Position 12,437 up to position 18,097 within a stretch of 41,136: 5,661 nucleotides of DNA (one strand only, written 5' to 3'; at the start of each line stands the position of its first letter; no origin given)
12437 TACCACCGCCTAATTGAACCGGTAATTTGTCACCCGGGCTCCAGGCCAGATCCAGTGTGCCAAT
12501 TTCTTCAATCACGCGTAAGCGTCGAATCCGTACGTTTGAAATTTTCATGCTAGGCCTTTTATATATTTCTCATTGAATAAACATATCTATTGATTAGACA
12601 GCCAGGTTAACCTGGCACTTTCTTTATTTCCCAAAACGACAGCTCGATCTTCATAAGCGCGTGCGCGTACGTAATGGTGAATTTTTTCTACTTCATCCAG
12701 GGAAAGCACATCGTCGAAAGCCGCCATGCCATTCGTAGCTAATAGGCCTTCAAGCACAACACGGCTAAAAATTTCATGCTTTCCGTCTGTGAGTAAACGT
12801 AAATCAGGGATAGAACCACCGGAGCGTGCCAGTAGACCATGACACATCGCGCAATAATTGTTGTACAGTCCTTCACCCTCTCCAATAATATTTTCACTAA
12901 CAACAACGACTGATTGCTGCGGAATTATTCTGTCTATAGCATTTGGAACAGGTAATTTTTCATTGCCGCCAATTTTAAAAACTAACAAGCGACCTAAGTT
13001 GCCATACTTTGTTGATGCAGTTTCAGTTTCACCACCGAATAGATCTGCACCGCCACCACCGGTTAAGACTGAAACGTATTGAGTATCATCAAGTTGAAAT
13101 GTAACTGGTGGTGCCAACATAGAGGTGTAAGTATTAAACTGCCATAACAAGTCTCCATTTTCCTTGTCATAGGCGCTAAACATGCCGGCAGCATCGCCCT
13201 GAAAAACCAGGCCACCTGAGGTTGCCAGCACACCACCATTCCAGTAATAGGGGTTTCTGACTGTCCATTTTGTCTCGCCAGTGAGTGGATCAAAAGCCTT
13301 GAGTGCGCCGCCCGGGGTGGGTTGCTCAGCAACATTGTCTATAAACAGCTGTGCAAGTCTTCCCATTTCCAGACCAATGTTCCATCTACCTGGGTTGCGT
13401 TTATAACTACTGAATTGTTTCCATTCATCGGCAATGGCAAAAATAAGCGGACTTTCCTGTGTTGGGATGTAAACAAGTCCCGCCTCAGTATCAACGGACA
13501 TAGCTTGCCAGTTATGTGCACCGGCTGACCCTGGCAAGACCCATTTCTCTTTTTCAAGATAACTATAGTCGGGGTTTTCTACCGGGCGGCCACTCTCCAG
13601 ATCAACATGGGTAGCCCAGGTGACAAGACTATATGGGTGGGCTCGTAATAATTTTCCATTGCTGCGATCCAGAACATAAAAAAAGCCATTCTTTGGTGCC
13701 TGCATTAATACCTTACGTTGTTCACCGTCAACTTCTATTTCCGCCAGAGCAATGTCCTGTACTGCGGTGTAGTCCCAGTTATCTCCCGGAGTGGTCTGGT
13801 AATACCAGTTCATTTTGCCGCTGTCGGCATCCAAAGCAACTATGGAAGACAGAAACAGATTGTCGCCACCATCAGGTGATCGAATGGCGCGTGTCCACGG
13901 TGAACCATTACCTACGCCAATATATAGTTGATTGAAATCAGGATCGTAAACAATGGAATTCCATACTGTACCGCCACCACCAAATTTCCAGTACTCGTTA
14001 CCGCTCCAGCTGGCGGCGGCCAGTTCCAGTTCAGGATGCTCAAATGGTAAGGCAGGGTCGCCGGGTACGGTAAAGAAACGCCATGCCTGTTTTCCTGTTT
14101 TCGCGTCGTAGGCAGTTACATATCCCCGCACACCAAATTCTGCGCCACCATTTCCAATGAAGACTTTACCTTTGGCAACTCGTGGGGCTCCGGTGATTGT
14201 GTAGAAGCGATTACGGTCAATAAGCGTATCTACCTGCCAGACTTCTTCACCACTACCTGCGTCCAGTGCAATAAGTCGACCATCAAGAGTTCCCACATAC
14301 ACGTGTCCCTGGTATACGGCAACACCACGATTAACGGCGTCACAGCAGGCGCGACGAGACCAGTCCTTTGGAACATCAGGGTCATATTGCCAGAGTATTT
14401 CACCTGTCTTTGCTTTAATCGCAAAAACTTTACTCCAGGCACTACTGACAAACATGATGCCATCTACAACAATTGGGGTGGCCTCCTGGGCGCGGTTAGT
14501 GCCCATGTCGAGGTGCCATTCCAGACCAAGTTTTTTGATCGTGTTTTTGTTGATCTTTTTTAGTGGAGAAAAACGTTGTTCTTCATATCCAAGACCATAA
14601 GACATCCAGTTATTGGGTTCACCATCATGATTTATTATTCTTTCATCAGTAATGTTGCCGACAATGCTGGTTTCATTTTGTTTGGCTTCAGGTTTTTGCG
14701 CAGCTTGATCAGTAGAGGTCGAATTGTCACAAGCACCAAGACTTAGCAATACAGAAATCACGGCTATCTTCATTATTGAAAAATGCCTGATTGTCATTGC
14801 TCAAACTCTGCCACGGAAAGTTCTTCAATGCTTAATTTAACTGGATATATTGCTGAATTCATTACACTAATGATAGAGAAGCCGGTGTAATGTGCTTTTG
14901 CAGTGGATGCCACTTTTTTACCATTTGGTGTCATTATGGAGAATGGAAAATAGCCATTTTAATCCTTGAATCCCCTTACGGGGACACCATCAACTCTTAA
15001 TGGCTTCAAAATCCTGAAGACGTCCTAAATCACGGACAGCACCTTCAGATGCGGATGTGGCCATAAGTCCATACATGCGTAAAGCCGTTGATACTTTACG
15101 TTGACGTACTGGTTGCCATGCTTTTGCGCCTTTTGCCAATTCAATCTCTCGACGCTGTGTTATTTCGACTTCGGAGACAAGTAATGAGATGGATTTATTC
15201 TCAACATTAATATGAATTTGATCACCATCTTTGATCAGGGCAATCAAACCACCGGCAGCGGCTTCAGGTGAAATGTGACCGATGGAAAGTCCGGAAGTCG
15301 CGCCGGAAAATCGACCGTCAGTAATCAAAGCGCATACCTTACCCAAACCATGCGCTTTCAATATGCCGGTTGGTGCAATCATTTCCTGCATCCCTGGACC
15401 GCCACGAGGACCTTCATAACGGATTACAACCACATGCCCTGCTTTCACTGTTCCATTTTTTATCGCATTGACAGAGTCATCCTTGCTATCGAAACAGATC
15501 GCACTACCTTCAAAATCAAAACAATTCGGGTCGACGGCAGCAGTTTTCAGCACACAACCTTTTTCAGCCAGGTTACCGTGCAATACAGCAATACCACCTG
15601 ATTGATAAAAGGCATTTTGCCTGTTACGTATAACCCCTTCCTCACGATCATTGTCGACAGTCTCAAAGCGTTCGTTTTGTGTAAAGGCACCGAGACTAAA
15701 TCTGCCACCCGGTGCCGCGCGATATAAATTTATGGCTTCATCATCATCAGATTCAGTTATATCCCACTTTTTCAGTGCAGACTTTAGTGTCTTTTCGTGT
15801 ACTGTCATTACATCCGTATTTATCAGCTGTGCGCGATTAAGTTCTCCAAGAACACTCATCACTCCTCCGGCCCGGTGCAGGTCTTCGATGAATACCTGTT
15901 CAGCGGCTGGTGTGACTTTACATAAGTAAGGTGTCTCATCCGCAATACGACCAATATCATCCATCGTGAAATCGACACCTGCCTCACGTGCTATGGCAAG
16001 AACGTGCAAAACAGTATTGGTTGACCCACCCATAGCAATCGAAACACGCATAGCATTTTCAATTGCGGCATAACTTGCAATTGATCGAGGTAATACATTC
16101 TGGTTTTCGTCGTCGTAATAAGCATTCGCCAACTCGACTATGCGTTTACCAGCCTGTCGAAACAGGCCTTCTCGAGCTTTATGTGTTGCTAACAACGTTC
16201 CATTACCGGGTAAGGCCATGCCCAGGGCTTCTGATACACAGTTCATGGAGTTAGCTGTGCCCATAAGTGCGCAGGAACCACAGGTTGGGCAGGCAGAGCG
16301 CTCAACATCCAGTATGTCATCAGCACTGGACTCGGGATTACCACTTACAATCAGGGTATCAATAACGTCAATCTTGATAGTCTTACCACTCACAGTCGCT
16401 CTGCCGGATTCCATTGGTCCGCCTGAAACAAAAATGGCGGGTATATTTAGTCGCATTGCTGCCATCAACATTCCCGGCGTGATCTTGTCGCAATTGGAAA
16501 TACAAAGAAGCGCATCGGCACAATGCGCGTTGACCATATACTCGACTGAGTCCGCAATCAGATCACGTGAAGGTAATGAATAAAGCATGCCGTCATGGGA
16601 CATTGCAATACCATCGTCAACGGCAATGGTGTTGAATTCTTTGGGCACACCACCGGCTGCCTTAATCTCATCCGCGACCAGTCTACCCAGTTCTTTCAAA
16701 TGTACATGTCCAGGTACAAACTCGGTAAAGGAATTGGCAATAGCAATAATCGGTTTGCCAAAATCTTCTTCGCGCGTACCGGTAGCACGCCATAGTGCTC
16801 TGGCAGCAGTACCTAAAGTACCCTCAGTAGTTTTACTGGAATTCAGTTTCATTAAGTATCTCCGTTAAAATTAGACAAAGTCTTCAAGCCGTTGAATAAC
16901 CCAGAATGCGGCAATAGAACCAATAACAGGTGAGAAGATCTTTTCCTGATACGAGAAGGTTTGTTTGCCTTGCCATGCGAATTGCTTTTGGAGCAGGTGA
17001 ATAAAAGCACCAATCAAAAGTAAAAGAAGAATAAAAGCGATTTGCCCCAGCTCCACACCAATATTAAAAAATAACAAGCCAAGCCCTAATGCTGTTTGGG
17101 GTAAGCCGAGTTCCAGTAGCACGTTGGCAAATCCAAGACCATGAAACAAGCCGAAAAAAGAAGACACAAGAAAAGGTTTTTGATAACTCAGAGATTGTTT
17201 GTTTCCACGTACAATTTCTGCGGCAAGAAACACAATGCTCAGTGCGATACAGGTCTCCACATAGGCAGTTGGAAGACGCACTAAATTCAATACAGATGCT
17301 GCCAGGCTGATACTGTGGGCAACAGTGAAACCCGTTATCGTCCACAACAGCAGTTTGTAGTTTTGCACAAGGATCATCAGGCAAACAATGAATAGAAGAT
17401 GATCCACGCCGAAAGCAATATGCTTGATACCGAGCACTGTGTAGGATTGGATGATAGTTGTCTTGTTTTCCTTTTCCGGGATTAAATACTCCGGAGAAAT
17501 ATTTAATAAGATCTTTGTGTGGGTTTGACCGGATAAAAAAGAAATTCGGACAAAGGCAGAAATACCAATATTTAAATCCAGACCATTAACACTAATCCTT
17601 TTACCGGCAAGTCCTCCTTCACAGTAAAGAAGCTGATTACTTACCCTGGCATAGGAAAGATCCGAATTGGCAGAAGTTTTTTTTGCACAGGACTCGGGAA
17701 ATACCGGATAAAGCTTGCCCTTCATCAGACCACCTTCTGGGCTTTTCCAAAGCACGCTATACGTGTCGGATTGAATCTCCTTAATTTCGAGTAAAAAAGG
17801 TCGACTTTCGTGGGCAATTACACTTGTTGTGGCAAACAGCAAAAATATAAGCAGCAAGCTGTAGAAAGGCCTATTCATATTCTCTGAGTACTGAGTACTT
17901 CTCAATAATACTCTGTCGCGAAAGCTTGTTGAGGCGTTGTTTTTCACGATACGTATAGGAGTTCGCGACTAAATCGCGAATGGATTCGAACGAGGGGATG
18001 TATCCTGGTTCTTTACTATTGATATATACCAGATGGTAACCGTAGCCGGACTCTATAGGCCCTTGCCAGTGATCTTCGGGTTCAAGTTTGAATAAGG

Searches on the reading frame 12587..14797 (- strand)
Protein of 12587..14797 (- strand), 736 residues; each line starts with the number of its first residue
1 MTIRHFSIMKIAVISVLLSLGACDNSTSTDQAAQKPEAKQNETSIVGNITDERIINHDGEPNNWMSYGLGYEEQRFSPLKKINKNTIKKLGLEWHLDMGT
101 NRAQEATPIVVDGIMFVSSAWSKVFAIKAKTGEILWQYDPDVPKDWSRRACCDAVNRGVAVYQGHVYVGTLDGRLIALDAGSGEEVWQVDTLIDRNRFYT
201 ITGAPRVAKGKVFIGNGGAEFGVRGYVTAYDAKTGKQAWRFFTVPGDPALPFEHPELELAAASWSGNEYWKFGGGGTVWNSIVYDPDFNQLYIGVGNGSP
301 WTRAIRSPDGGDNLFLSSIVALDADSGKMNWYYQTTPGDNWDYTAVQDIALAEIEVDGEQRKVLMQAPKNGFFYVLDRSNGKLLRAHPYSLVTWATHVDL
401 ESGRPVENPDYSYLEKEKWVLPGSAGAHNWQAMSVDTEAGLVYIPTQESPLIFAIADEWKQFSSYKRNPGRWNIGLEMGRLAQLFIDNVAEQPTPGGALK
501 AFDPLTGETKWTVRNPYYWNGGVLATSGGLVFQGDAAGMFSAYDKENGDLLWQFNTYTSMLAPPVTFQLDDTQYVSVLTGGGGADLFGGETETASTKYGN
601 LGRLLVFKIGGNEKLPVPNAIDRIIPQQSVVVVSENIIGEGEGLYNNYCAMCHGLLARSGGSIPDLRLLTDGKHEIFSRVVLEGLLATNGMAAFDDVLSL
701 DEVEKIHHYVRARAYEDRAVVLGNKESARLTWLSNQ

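Call 10: search_protein_families(library=pfam, proteins=[window:12587-14797:-])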
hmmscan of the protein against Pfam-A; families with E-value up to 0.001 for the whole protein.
window:12587-14797:- (736 aa): 4 families
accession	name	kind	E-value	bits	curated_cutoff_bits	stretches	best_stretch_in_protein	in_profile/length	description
PF01011.28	PQQ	-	3.9e-76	257.4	26.7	2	64-383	1-334/595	Glucose/ethanol/alcohol dehydrogenase, beta-propeller domain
PF13360.13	PQQ_2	-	1.2e-26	94.3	27.6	2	126-252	7-108/233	Outer membrane protein assembly factor BamB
PF13570.13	Beta-prop_ACSF4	-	2e-13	50.9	133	1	106-191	7-89/329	Beta-alanine-activating enzyme, beta-propeller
PF13442.11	Cytochrome_CBB3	-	4.1e-08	33.9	27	1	640-710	5-68/68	Cytochrome C oxidase, cbb3-type, subunit III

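Call 12: search_protein_families(library=ncbifam, proteins=[window:12587-14797:-])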
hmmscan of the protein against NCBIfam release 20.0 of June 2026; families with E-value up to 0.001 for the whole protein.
window:12587-14797:- (736 aa): 8 families
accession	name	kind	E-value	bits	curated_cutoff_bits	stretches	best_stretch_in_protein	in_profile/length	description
TIGR03075.1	PQQ_enz_alc_DH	subfamily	5.9e-188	625.8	480.05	1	48-583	5-530/530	PQQ-dependent dehydrogenase, methanol/ethanol family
TIGR04528.1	acido_non_PQQ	subfamily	1.9e-109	366.7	650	1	62-580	4-485/493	acido-empty-quinoprotein group A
TIGR03074.1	PQQ_membr_DH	subfamily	5.9e-52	176.5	832.65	2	45-384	138-501/783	membrane-bound PQQ-dependent dehydrogenase, glucose/quinate/shikimate family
TIGR03300.1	assembly_YfgL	equivalog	2.9e-27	95.3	285.2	2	76-241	28-171/377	outer membrane protein assembly factor BamB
NF008351.0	PRK11138.1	equivalog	1.8e-20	72.8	423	1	72-241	28-186/394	outer membrane protein assembly factor BamB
TIGR04494.1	c550_PedF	equivalog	4.2e-11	42.9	122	1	637-714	50-131/133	cytochrome c-550 PedF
NF053615.1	SerThrKinAfsKStmc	equivalog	3e-10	39.4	1300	1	103-243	565-692/809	protein serine/threonine kinase AfsK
NF011054.0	PRK14486.1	equivalog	1.7e-05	24.4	447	1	629-713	206-290/294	putative bifunctional cbb3-type cytochrome c oxidase subunit II/cytochrome c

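Call 63: search_solved_structures(query=window:12587-14797:-, max_evalue=1e-30)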
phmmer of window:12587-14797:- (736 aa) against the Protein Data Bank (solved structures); distinct sequences matched with E-value up to 1e-30: 26.
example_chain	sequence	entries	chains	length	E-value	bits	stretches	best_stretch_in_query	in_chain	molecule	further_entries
1kv9_A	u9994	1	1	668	1e-221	741.5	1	61-718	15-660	TYPE II QUINOHEMOPROTEIN ALCOHOL DEHYDROGENASE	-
1yiq_A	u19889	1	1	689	1.1e-195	655.4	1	45-716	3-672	Quinohemoprotein alcohol dehydrogenase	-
1kb0_A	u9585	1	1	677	1.2e-174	585.9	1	60-714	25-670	quinohemoprotein alcohol dehydrogenase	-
8gy2_A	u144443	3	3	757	4.5e-174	584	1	56-717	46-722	Alcohol dehydrogenase (quinone), dehydrogenase subunit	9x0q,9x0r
6zcw_A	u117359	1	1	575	1.2e-105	357.7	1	49-609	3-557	Quinoprotein ethanol dehydrogenase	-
6zcv_A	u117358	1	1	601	1.3e-105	357.6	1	49-609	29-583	Quinoprotein ethanol dehydrogenase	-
1flg_A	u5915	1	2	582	4.2e-98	332.8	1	49-609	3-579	PROTEIN (QUINOPROTEIN ETHANOL DEHYDROGENASE)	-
4tqo_B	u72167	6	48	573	3.8e-92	313.1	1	60-584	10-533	Methanol dehydrogenase protein, large subunit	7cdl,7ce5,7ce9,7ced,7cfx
4mae_A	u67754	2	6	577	1.8e-89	304.2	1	53-584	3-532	Methanol dehydrogenase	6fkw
9ism_A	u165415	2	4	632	1e-88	301.7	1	49-594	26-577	Methanol dehydrogenase, alpha subunit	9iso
1h4i_A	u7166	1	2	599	2.3e-88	300.6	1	54-594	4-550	METHANOL DEHYDROGENASE SUBUNIT 1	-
1w6s_A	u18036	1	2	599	2.4e-88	300.5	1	54-594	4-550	METHANOL DEHYDROGENASE SUBUNIT 1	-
1h4j_A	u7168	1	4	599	7.6e-88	298.9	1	54-594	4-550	Methanol dehydrogenase [cytochrome c] subunit 1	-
1lrw_A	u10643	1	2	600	5.9e-87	295.9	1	54-590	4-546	methanol dehydrogenase subunit 1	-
2d0v_A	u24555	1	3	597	6.6e-85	289.1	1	53-585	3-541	methanol dehydrogenase large subunit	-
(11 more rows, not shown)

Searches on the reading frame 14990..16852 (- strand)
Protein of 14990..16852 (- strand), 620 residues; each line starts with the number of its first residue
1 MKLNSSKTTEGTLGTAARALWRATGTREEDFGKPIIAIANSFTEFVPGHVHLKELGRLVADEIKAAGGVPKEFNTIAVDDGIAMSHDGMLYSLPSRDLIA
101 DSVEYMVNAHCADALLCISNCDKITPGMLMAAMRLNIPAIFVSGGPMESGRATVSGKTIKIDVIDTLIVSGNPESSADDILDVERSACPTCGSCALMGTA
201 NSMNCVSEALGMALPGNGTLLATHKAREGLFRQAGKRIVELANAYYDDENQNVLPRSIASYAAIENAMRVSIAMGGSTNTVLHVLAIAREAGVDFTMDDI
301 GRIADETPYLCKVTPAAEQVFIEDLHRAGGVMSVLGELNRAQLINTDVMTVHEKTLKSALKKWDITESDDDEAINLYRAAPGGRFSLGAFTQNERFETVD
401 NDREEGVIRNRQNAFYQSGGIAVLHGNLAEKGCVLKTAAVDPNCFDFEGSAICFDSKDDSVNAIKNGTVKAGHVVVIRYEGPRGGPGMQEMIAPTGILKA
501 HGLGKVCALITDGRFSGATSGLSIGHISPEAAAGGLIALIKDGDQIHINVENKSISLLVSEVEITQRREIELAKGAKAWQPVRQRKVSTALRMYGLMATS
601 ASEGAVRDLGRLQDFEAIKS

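Call 10: search_protein_families(library=pfam, proteins=[window:14990-16852:-])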
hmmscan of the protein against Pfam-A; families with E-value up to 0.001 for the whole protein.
window:14990-16852:- (620 aa): 2 families
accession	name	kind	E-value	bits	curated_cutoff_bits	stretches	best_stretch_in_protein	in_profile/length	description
PF00920.27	ILVD_EDD_N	-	1.6e-126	422.2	27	1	33-357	1-314/316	Dihydroxy-acid/6-phosphogluconate dehydratase N-terminal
PF24877.1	ILV_EDD_C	-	2.2e-70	236.4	27.7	1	407-605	2-191/191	Dihydroxy-acid/6-phosphogluconate dehydratase C-terminal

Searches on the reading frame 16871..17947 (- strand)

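Call 10: search_protein_families(library=pfam, proteins=[window:16871-17947:-])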
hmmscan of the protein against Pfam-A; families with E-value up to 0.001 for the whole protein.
window:16871-17947:- (358 aa): 2 families
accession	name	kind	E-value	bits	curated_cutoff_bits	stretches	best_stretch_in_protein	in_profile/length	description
PF13795.12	HupE_UreJ_2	-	1e-40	139.4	24.5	1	169-315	1-151/156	HupE / UreJ protein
PF04955.18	HupE_UreJ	-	2e-08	34.4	23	1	171-303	23-151/179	HupE / UreJ protein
